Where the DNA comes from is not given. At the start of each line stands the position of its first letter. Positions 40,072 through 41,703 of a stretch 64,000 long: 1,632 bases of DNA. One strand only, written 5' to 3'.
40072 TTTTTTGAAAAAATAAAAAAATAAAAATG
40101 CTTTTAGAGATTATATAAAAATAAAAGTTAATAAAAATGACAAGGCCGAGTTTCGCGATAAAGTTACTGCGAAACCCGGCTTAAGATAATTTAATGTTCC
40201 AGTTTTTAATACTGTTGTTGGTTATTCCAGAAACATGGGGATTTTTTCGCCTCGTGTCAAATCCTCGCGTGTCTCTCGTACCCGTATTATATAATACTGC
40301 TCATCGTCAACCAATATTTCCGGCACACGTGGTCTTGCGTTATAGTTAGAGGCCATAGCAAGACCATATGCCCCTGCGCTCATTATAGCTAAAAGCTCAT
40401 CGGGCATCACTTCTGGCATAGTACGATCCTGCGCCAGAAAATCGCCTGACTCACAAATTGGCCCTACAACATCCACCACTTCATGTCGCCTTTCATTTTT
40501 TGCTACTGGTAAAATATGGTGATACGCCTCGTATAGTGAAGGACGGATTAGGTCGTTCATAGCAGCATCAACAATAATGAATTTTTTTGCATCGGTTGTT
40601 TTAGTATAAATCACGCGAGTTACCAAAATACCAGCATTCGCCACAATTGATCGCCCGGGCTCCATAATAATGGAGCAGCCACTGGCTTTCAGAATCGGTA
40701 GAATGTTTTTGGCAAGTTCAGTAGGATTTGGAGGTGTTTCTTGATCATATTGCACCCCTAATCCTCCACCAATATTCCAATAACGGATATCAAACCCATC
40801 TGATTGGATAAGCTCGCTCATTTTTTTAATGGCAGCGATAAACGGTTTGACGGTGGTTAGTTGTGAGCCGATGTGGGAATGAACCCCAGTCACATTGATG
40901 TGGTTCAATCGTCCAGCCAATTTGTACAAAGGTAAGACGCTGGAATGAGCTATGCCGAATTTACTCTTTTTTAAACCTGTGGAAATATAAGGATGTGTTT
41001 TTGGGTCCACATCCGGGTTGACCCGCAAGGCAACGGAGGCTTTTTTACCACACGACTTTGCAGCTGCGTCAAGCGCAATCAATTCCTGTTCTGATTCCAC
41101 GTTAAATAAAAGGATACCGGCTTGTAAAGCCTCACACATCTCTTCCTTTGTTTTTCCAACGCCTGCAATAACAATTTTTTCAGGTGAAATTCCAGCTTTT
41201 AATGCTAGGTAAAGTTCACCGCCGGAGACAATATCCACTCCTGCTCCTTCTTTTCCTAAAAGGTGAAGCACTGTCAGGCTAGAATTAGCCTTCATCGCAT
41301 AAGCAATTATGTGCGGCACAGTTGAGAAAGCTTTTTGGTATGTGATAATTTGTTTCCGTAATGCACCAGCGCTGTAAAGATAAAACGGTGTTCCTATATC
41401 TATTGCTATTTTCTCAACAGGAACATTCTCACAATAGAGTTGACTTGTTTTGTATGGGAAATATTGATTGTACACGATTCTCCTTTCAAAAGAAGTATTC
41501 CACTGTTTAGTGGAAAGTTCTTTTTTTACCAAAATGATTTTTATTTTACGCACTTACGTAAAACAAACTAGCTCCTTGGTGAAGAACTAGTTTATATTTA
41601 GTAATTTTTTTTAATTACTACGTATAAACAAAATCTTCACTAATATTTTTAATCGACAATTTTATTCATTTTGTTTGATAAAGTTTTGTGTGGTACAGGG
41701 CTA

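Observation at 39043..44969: Higher-GC, SD-rich island downstream of tRNA-Asn carrying PDT-, LysA- and DapL-like genes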

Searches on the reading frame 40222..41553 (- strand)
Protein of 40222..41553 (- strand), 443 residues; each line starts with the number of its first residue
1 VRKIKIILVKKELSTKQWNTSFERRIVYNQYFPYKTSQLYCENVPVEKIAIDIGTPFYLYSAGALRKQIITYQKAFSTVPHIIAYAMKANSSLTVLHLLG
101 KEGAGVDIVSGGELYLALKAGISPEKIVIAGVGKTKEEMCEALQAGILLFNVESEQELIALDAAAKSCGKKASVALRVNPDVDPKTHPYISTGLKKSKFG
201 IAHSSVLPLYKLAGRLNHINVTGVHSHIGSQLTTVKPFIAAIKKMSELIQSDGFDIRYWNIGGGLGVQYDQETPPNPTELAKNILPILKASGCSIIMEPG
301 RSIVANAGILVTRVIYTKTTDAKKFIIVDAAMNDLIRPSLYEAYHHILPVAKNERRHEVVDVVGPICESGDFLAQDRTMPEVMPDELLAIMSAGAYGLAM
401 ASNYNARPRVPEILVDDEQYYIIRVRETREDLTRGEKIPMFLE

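Call 6: search_protein_families(library=pfam, proteins=[window:40222-41553:-], max_evalue=0.01)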
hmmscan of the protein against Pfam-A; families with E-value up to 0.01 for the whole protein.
window:40222-41553:- (443 aa): 3 families
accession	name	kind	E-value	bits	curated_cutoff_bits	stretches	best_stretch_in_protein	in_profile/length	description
PF02784.22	Orn_Arg_deC_N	-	9.9e-61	205.7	23.4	1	64-305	3-247/247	Pyridoxal-dependent decarboxylase, pyridoxal binding domain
PF00278.28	Orn_DAP_Arg_deC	-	6.5e-31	106.9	23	1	58-394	2-95/95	Pyridoxal-dependent decarboxylase, C-terminal sheet domain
PF01168.26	Ala_racemase_N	-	0.0027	17.9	24.1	1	117-259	61-191/220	Alanine racemase, N-terminal domain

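Call 7: search_protein_families(library=ncbifam, proteins=[window:40222-41553:-], max_evalue=0.01)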
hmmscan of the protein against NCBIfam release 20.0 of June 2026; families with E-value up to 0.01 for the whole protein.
window:40222-41553:- (443 aa): 8 families
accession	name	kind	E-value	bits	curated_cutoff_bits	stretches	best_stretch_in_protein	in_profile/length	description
TIGR01048.1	lysA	equivalog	9e-152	505.4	297.9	1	35-436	5-416/417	diaminopimelate decarboxylase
NF006515.0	PRK08961.1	equivalog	1.5e-71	241.5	802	1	52-416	500-860/861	bifunctional aspartate kinase/diaminopimelate decarboxylase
TIGR03099.1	dCO2ase_PEP1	hypoth_equivalog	9.2e-64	216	478.45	1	33-415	2-398/398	pyridoxal-dependent decarboxylase, exosortase A system-associated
NF052544.1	OrLyDeCDokD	equivalog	5.5e-56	190.1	700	1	16-433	3-456/461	ornithine/lysine decarboxylase DokD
NF041039.1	FslC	exception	1.4e-23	83.4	500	1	46-428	19-417/418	rhizoferrin biosystnesis N-citrylornithine decarboxylase FslC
NF003763.0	PRK05354.1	equivalog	3.1e-19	68.9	369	1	84-357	101-397/636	biosynthetic arginine decarboxylase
TIGR01273.1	speA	equivalog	4e-18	65.2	624.1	1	85-347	95-381/624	arginine decarboxylase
TIGR01047.1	nspC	equivalog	3.3e-08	32.4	409.05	1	54-345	2-278/380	carboxynorspermidine decarboxylase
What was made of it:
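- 40222..41475 (-): lysA, diaminopimelate decarboxylase. The most likely product is 417 aa, starting at GTG 41475 after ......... (41487-41479). The longest ORF runs up to 41553. TIGR01048, 505 bits (call 7).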

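Call 21: find_homologous_proteins(query=window:40222-41553:-, max_evalue=1e-20)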
Query window:40222-41553:- (443 aa): 8000 proteins with E <= 1e-20 among 8000 candidates; the best 120 are listed.
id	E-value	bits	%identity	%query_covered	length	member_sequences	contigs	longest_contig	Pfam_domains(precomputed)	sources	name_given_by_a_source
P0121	7.4e-288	972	100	98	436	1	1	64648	PF02784.23,PF00278.29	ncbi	-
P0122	2.4e-215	734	80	93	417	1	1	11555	PF02784.23,PF00278.29,PF01168.27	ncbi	-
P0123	1.1e-210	718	78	93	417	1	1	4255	PF02784.23,PF00278.29,PF01168.27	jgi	jgi:diaminopimelate decarboxylase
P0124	1.7e-190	652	70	93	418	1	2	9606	PF02784.23,PF00278.29,PF01168.27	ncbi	-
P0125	7.9e-187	640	70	93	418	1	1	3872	PF02784.23,PF00278.29,PF01168.27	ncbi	-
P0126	2.0e-184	632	70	92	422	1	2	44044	PF02784.23,PF00278.29,PF01168.27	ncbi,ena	ncbi:MAG: diaminopimelate decarboxylase [Nitrospirota bacterium]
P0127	8.5e-184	630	70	92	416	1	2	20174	PF02784.23,PF00278.29,PF01168.27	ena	-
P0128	2.1e-182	625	67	93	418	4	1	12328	PF02784.23,PF00278.29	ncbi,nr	ncbi:MAG: diaminopimelate decarboxylase [Nitrospirae bacterium]|nr:diaminopimelate decarboxylase [Ca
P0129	1.0e-180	619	68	93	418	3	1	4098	PF02784.23,PF00278.29,PF01168.27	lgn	-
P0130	1.4e-179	616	66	93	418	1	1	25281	PF02784.23,PF00278.29,PF01168.27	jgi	jgi:diaminopimelate decarboxylase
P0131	1.5e-179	616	67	93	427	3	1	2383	PF02784.23,PF00278.29,PF01168.27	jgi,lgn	-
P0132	2.5e-179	615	68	93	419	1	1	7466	PF02784.23,PF00278.29,PF01168.27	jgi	-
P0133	1.4e-178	612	67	93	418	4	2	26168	PF02784.23,PF00278.29,PF01168.27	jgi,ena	jgi:diaminopimelate decarboxylase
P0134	1.9e-178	612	65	93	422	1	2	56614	PF02784.23,PF00278.29,PF01168.27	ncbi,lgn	ncbi:MAG: diaminopimelate decarboxylase [Candidatus Manganitrophaceae bacterium]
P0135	6.8e-178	610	65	93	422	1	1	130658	PF02784.23,PF00278.29,PF01168.27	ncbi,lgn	-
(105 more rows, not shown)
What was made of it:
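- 40222..41475 (-): 80% identity to P0122 (call 21).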

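Call 22: find_encoding_contigs(protein=P0122, flank=10000, max_places=3)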
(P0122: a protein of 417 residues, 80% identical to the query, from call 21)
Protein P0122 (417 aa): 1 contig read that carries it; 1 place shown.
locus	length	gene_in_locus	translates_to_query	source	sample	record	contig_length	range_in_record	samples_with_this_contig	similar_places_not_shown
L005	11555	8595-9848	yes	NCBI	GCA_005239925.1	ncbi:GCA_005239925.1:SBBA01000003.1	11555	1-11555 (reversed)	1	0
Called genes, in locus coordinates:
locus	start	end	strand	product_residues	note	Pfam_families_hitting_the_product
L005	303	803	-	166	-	-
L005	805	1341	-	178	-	PF05838:Glyco_hydro_108, PF09374:PG_binding_3 (weak)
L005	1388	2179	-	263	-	-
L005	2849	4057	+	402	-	PF00764:Arginosuc_synth, PF20979:Arginosuc_syn_C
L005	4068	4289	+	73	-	PF25734:RelB_like_antitoxin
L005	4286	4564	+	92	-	PF05016:ParE_toxin (weak)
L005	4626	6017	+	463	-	PF00206:Lyase_1, PF14698:ASL_C2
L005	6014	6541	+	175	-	PF10543:ORF6N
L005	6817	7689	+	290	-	-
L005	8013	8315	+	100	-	PF01909:NTP_transf_2, PF18765:Polbeta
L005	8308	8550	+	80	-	-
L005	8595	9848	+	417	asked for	PF00278:Orn_DAP_Arg_deC, PF01168:Ala_racemase_N (weak), PF02784:Orn_Arg_deC_N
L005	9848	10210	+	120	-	-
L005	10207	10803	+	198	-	-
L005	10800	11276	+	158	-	-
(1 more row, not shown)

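Call 64: search_solved_structures(query=window:40222-41553:-, max_evalue=1e-40, show_alignments=1)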
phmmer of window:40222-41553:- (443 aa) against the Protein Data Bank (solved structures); distinct sequences matched with E-value up to 1e-40: 17.
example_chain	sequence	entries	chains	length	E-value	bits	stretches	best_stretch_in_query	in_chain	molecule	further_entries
2p3e_A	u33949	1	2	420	9.4e-133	446.6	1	27-430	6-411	Diaminopimelate decarboxylase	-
3n2b_A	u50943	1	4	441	7.3e-120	404.1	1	30-432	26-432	Diaminopimelate decarboxylase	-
4xg1_A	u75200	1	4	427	1.2e-118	400.1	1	31-438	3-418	Diaminopimelate decarboxylase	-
3vab_A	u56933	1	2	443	8.4e-116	390.8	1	30-441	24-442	Diaminopimelate decarboxylase 1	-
2qgh_A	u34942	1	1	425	2.4e-103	349.7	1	54-436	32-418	Diaminopimelate decarboxylase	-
3c5q_A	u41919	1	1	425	4.6e-103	348.8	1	54-436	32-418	Diaminopimelate decarboxylase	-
1twi_A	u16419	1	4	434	4e-97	329.2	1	35-440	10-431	Diaminopimelate decarboxylase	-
1tuf_A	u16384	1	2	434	4.1e-97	329.2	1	35-440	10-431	Diaminopimelate decarboxylase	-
6n2a_A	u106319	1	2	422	1.2e-87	298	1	38-431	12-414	Diaminopimelate decarboxylase 1, chloroplastic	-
6n2f_A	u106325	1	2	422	1.5e-86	294.4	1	38-431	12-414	Diaminopimelate decarboxylase 2, chloroplastic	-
2yxx_A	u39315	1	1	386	1.4e-80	274.7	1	47-433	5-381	Diaminopimelate decarboxylase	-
1knw_A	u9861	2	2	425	8.2e-50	173.4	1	47-434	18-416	Diaminopimelate decarboxylase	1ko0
5x7m_A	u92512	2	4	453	2.5e-46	161.9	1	42-434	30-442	Diaminopimelate decarboxylase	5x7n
2o0t_A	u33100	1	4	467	5.5e-46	160.8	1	42-433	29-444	Diaminopimelate decarboxylase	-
1hkv_A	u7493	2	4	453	5.5e-46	160.8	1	42-433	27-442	DIAMINOPIMELATE DECARBOXYLASE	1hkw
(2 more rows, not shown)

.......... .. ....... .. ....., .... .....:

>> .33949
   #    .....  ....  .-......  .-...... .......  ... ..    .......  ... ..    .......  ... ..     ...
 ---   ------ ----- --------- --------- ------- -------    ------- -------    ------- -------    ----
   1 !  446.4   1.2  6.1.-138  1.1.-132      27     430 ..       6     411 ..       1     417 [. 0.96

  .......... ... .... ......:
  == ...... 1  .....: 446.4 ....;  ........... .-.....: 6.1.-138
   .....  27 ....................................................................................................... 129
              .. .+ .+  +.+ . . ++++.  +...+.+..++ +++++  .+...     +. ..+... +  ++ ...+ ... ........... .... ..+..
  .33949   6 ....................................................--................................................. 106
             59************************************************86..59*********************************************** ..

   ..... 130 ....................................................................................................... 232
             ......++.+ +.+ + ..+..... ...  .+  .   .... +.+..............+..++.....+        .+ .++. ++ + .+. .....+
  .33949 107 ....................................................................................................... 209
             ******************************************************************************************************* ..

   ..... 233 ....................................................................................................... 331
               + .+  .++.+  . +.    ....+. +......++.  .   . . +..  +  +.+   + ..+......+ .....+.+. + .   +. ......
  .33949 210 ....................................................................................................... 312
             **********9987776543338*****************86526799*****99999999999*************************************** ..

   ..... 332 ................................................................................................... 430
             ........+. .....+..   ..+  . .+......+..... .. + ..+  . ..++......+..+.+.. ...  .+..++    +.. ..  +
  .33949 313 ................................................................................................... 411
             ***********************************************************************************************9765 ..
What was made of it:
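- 40222..41475 (-): E=9e-133 to the Aquifex LysA structure 2p3e (call 64).
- On Diaminopimelate decarboxylase (LysA): E=9e-133 to the solved LysA 2p3e (call 64). They are aligned with 2p3e (call 64).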
